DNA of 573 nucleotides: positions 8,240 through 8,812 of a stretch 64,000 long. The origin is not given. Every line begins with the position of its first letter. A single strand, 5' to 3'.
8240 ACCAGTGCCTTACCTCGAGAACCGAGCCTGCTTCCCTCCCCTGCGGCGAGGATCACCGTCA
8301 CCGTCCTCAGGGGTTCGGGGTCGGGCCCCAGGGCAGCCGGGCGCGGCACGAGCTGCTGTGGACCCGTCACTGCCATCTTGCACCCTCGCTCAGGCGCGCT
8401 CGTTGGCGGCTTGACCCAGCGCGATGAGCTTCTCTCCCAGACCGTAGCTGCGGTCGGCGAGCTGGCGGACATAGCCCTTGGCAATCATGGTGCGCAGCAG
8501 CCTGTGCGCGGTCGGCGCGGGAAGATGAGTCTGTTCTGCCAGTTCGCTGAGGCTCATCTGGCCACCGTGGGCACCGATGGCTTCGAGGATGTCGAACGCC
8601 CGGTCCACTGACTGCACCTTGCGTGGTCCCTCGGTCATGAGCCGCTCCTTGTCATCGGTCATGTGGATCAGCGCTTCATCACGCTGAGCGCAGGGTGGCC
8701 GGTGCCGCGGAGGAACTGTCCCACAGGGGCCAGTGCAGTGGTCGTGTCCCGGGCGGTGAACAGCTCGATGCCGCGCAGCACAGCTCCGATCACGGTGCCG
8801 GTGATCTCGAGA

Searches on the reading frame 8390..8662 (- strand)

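Call 58: search_protein_families(library=ncbifam, proteins=[window:8390-8662:-], max_evalue=0.00001)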
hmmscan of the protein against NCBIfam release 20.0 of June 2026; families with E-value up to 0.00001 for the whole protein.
window:8390-8662:- (90 aa): 7 families
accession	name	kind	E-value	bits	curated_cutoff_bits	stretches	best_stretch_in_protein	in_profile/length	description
NF007342.0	PRK09834.1-4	equivalog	4.9e-15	55.2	251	1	9-83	4-78/263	DNA-binding transcriptional regulator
NF008601.2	PRK11569.1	equivalog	1.8e-12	47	380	1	14-72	24-82/276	glyoxylate bypass operon transcriptional repressor IclR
TIGR02431.1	pcaR_pcaU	subfamily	3.1e-11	43.1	284.75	1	15-86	4-74/248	beta-ketoadipate pathway transcriptional regulators, PcaR/PcaU/PobR family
NF045644.1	TransRegBhcR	equivalog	8.2e-11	41.7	350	1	12-69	18-74/267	HTH-type transcriptional regulator BhcR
NF011671.1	PRK15090.1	equivalog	7.2e-10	38.5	275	1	12-88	6-82/256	DNA-binding transcriptional regulator KdgR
NF007341.0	PRK09834.1-3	equivalog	4.6e-08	32.5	269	1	14-82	5-75/274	DNA-binding transcriptional regulator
NF007339.0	PRK09834.1-1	equivalog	4.4e-07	29.5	299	1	13-69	17-72/271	DNA-binding transcriptional regulator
